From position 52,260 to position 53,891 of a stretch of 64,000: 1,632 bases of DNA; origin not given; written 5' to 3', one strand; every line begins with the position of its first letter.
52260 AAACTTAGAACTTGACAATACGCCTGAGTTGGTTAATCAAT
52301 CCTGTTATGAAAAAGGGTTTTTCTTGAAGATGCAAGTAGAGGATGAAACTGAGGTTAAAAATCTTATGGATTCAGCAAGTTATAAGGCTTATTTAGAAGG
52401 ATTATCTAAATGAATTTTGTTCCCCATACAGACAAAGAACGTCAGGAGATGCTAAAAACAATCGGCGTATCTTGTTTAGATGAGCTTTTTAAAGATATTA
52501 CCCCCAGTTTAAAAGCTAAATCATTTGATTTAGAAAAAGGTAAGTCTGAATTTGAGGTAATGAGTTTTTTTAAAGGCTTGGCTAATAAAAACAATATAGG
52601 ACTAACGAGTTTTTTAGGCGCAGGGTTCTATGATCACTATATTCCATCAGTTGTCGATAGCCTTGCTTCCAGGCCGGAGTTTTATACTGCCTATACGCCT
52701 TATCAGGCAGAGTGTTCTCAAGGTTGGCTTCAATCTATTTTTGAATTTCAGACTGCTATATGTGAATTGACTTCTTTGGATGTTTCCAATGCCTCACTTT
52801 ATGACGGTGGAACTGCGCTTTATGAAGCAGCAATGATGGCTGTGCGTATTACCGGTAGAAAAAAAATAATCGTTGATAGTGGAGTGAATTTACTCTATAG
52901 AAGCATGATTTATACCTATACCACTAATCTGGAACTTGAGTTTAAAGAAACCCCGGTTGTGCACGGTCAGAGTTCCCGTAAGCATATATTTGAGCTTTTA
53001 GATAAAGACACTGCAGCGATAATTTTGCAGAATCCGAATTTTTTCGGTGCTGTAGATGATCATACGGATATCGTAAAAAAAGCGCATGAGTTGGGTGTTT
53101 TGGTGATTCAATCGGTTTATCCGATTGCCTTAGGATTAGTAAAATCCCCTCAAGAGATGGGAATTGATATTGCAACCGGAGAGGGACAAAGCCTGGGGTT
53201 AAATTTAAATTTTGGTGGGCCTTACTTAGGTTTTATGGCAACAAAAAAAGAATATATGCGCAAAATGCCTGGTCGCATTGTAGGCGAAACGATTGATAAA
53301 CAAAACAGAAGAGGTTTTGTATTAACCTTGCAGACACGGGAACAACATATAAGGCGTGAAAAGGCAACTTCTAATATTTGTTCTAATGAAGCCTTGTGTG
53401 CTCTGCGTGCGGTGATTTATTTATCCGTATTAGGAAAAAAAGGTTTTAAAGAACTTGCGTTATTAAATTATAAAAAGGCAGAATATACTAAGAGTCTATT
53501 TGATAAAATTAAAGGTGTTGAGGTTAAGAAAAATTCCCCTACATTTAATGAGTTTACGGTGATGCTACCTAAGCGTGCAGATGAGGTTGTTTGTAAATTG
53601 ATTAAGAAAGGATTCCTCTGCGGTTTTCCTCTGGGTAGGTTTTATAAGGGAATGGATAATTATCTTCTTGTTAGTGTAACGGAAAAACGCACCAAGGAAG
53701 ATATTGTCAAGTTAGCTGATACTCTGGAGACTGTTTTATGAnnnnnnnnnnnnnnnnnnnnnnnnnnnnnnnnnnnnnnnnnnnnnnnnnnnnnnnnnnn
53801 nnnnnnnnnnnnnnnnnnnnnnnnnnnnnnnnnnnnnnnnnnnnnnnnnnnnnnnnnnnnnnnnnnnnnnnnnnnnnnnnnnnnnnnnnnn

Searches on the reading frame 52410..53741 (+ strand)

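Call 11: search_protein_families(library=pfam, proteins=[window:52410-53741:+])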
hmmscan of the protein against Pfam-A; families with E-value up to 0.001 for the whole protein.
window:52410-53741:+ (443 aa): 2 families
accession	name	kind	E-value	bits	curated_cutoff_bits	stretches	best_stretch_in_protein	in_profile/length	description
PF02347.22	GDC-P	-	5.4e-128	428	26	1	2-438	2-428/429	Glycine cleavage system P-protein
PF00266.25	Aminotran_5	-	0.00075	19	21.5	1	184-375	123-307/371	Aminotransferase class-V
